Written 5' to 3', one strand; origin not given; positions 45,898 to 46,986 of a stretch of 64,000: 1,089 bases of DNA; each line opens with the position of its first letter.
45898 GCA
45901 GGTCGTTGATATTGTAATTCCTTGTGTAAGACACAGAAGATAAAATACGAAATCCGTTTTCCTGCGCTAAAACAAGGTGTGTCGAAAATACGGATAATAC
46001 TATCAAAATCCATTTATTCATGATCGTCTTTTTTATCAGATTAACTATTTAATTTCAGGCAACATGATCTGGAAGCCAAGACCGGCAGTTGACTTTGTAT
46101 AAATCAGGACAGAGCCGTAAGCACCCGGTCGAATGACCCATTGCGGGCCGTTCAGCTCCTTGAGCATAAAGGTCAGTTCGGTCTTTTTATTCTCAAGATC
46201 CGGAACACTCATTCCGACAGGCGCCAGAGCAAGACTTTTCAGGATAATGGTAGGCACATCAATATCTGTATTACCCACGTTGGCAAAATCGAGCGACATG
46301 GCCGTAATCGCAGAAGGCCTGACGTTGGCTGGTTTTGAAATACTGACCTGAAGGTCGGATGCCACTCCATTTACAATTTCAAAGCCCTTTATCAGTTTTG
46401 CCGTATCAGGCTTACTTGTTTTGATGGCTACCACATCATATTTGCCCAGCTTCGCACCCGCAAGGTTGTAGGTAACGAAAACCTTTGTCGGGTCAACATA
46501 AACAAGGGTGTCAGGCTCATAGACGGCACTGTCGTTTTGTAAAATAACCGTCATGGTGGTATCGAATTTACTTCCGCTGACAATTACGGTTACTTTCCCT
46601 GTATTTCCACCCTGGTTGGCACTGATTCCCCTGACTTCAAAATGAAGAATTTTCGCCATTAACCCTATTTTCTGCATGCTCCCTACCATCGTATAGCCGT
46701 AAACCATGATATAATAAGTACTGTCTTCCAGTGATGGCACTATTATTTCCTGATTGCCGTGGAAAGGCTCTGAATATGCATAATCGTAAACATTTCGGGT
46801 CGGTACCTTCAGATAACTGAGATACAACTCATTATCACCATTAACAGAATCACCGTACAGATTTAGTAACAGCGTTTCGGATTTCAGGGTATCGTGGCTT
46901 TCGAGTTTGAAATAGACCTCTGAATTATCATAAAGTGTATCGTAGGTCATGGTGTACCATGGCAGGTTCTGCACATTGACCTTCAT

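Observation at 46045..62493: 5482-aa giant surface protein with GEVED-motif N-terminus and no recognisable T9SS sorting domain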

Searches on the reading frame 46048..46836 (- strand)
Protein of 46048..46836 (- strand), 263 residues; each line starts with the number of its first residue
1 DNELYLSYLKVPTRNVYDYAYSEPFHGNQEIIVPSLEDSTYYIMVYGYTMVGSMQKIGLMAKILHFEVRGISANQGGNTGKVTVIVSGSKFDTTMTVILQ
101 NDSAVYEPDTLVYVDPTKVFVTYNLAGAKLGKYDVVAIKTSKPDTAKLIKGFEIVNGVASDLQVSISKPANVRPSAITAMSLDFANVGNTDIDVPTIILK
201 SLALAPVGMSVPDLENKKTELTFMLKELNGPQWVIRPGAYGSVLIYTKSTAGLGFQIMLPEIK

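Call 22: predict_structure(alignment_id=A1)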
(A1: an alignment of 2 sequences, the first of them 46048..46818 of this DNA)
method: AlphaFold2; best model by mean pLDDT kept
length: 257 residues; sequences in the alignment: 2
mean_pLDDT: 31.8   pTM: 0.28
mean pLDDT of the five models: 31.8, 31.0, 30.8, 29.1, 26.0
residues with pLDDT >= 90: 0; 70-90: 0; 50-70: 13; < 50: 244
segments of 3 or more residues with pLDDT < 50: 1-88, 93-96, 103-116, 122-257
pLDDT, mean of each block of 10 residues (from residue 1): 22 27 29 32 27 30 32 40 42 51 45 46 44 41 25 22 25 24 25 24 24 28 32 30 30 28
secondary structure, 60 per line:
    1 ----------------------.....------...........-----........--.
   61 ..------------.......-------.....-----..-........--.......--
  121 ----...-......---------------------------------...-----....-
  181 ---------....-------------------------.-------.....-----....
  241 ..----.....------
elements in order: E23-27 E34-44 E50-57 E60-62 E75-81 E89-93 E102-109 E112-118 E125-127 E129-134 E176-179 E190-193 E227-231 E237-242 E247-251

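Call 23: search_protein_representatives(alignment_id=A1)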
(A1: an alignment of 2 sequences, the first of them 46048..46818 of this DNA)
Query: 2 sequences, 258 profile positions. Proteins with E-value up to 0.001 (for the whole library): 3411; up to 1e-10: 1721; up to 1e-30: 346. The best 150 are listed.
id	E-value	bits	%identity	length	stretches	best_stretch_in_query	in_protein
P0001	1.6e-156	535.9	-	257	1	1-258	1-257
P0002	2.5e-155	531.9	-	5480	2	2-258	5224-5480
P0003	1.9e-76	273.4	-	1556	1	3-256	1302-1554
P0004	2.1e-74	266.7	-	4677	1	5-256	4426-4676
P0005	5.2e-74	265.4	-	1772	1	4-256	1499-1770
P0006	5.4e-74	265.4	-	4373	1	3-256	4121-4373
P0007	4.5e-73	262.3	-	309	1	5-256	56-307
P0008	9.9e-71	254.7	-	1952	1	5-252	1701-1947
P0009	1.5e-70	254.1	-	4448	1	2-256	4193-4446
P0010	2.1e-70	253.6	-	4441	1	2-256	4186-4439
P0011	5.1e-70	252.3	-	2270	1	5-252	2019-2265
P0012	6.1e-70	252.1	-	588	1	2-253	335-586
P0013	1.9e-69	250.5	-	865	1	4-256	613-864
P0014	3.9e-69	249.5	-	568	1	6-257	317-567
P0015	1.1e-67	244.7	-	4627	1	5-256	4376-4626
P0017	8.3e-67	241.8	-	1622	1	2-256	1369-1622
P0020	4.9e-66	239.3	-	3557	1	2-254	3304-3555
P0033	3.0e-63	230.2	-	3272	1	5-254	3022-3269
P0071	8.1e-56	205.8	-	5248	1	5-256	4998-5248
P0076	2.8e-54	200.8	-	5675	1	2-252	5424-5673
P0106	4.0e-51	190.4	-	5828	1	2-252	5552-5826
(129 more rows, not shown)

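Call 28: find_homologous_proteins(query=A2, max_evalue=1e-10)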
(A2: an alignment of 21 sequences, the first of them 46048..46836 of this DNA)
Query A2 (21 sequences) (263 aa, profile of the alignment): 9 proteins with E <= 1e-10 among 5891 candidates.
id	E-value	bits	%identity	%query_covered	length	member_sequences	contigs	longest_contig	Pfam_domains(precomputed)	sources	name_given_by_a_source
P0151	8.1e-103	361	49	98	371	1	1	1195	-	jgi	jgi:hypothetical protein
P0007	1.5e-99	351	46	99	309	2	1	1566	-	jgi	jgi:hypothetical protein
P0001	1.8e-97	344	61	98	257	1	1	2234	-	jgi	jgi:hypothetical protein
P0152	1.9e-71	259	34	97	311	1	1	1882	-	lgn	-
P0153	1.7e-54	203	30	94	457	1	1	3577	-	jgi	jgi:hypothetical protein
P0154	3.1e-40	156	35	32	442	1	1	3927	PF00691.26,PF01833.31,PF24327.3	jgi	jgi:Outer membrane protein and related peptidoglycan-associated (lipo)proteins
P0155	2.2e-30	124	27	46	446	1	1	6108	PF00691.26,PF01833.31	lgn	-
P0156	3.5e-30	123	28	46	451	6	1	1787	PF00691.26,PF01833.31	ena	-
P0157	3.6e-28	117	39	46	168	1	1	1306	-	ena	-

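Call 35: find_encoding_contigs(protein=P0153, flank=10000)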
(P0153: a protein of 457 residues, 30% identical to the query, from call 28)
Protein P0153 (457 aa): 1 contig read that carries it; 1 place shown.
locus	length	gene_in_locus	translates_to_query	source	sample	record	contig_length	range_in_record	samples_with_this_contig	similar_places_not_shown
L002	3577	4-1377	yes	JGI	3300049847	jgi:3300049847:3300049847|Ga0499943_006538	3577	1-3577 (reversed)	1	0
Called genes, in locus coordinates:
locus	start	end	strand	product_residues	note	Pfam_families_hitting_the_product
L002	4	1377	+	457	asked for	-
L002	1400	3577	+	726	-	?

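Call 36: search_protein_families(library=pfam, proteins=[L002:1400-3577:+, P0153, P0151, P0152], max_evalue=0.01)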
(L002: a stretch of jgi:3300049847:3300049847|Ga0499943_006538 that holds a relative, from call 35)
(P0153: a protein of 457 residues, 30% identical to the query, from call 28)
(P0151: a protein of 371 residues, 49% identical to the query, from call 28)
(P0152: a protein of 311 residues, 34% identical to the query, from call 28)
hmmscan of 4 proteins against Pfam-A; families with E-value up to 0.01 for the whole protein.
L002:1400-3577:+ (726 aa): 7 families
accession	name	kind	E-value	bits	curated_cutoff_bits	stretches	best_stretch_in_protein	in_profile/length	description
PF05593.20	RHS_repeat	-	1.9e-70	232.5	22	9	581-617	1-37/38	RHS Repeat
PF20148.4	DUF6531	-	3.6e-11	43.7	24.1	1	38-111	2-73/74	Domain of unknown function (DUF6531)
PF25174.1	Beta-prop_THOC3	-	3.3e-05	23.5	305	0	334-397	81-184/272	THOC3 beta-propeller domain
PF10049.14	DUF2283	-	4e-05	24.1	23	0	695-716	22-43/49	Protein of unknown function (DUF2283)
PF15283.12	DUF4595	-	0.0003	21.3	34.2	0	454-565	2-112/202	Domain of unknown function (DUF4595) with porin-like fold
PF23414.1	Beta-prop_EML_2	-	0.0063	16.4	90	0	337-402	77-142/266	Echinoderm microtubule-associated protein second beta-propeller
PF13354.11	Beta-lactamase2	-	0.007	16.2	22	0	335-524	52-208/214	Beta-lactamase enzyme family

P0153 (457 aa): 1 family
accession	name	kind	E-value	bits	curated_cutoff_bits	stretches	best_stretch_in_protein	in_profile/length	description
PF07705.17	CARDB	-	0.0037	17.9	22.7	1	19-108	22-99/101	CARDB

P0151 (371 aa): 1 family
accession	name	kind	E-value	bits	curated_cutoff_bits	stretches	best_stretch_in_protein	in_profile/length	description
PF04151.21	PPC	-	5e-05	24.5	25.9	1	95-153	15-70/70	Bacterial pre-peptidase C-terminal domain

P0152 (311 aa): 1 family
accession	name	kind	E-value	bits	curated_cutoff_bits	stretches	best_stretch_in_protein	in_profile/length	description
PF04151.21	PPC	-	0.0071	17.6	25.9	0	12-56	25-67/70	Bacterial pre-peptidase C-terminal domain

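Call 59: search_protein_families(library=ncbifam, proteins=[P0154], max_evalue=0.01)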
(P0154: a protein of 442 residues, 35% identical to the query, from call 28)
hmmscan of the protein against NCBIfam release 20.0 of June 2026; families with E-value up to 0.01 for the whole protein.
P0154 (442 aa): 39 families (the best 25 are shown)
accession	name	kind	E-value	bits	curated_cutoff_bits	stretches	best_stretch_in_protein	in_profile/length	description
TIGR02802.1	Pal_lipo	equivalog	2e-30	105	125.35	1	319-420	2-103/104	peptidoglycan-associated lipoprotein Pal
NF008067.1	PRK10802.1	equivalog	8e-27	94.2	261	1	315-417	65-167/171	peptidoglycan-associated lipoprotein Pal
NF053611.1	YiaD_Gzip_OmpA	equivalog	4.1e-25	88.7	175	1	297-421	84-206/206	YiaD family glycine zipper/OmpA-like lipoprotein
NF053613.1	OMP_toxin_LptF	equivalog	2e-20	73.5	400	1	318-421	142-245/256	lipotoxin F family OmpA-related lipoprotein LptF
NF053607.1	CHU_0125_OmpA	equivalog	3.9e-19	68.6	620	1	311-422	523-637/639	CHU_0125 family OmpA-like outer membrane integrity protein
NF052230.1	T9SS_PorE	exception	5.4e-19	67.9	600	1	305-401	503-599/648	PorE family type IX secretion system protein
TIGR03789.1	pdsO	hypoth_equivalog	1.1e-17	64.5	152.2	1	335-419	157-241/243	sortase-associated OmpA-like protein PdsO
NF045787.1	OmpABordt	equivalog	1e-16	61.2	200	1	319-421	87-189/194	outer membrane protein OmpA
NF033763.1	exchanger_TraB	exception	1e-16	60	700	1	329-430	404-504/522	outer membrane exchange protein TraB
NF053585.1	OMP_LP_YfiB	equivalog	5.5e-16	58.9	128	1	292-422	35-161/163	outer membrane lipoprotein YfiB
NF058597.1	CoaZ_rpt_PGGG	domain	6.5e-15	55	30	2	113-194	2-83/88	choice-of-anchor Z repeating domain-containing protein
NF053612.1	anchor_PA1041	equivalog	2.3e-14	53.9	250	1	317-421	131-235/236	PA1041 family peptidoglycan-binding anchor lipoprotein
NF007804.1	PRK10510.1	equivalog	6.4e-13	48.6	307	1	317-420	112-215/219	OmpA family lipoprotein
TIGR03350.1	type_VI_ompA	equivalog_domain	2e-09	37.5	139.8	1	349-421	61-137/137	type VI secretion system protein TssL, long form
NF006541.1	PRK09038.1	equivalog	2.7e-09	37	283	1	318-422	142-249/253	flagellar motor protein MotD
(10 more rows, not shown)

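Call 60: search_protein_families(library=pfam, proteins=[P0154], max_evalue=0.01)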
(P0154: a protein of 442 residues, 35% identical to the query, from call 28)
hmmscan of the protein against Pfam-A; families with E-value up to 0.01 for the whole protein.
P0154 (442 aa): 3 families
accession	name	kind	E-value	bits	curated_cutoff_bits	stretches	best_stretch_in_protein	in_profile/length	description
PF00691.25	OmpA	-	3.4e-16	59.8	27.2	1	320-409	1-92/98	OmpA family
PF01833.30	TIG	-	1.3e-10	41.5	20.9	2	21-96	1-71/84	IPT/TIG domain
PF24327.1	DUF7497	-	0.00017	21.9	27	0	67-97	52-82/100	Domain of unknown function (DUF7497)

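Call 89: list_cluster_members(proteins=[P0003, P0005, P0008, P0011, P0017, P0020, P0033, P0071, P0076, P0106])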
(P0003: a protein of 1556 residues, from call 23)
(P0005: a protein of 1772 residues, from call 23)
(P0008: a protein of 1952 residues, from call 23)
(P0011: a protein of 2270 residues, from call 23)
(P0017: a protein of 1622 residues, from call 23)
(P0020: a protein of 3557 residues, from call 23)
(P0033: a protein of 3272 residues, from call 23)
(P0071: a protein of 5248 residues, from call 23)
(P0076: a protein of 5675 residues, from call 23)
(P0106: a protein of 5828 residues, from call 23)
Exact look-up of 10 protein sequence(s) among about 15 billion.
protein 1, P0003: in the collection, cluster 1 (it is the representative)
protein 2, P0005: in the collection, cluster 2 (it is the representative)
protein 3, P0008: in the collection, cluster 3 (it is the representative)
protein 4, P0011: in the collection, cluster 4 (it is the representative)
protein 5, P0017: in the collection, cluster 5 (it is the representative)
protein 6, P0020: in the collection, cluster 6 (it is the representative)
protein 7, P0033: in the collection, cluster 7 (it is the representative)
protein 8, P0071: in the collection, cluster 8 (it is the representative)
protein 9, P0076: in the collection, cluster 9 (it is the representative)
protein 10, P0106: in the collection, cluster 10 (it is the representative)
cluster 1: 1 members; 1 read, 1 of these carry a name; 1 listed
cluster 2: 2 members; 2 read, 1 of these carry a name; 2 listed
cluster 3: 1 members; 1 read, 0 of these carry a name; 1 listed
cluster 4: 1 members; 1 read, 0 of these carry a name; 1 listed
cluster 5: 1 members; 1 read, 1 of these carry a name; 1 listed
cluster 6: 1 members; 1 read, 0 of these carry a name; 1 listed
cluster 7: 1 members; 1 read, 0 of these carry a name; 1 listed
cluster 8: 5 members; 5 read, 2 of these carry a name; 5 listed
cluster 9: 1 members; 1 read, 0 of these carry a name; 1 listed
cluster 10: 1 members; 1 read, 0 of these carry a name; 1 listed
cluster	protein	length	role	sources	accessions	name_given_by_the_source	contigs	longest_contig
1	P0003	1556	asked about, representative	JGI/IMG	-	subtilase family serine protease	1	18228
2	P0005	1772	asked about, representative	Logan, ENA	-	-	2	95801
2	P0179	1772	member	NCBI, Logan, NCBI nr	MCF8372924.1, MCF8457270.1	MAG: hypothetical protein K9H64_14985 [Bacteroidales bacterium] | hypothetical protein [Bacteroidales bacterium]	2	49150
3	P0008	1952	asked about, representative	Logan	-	-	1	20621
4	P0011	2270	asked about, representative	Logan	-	-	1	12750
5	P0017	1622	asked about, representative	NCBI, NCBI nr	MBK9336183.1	MAG: hypothetical protein IPM98_06205 [Lewinellaceae bacterium] | hypothetical protein [Lewinellaceae bacterium]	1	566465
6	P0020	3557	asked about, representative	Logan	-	-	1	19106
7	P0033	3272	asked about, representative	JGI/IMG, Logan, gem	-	-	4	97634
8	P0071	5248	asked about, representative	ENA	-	-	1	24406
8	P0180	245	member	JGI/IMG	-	hypothetical protein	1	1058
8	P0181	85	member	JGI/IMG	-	hypothetical protein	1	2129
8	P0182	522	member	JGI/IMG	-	-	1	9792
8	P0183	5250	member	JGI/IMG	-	-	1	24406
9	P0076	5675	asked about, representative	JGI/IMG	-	-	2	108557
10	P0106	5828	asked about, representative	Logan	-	-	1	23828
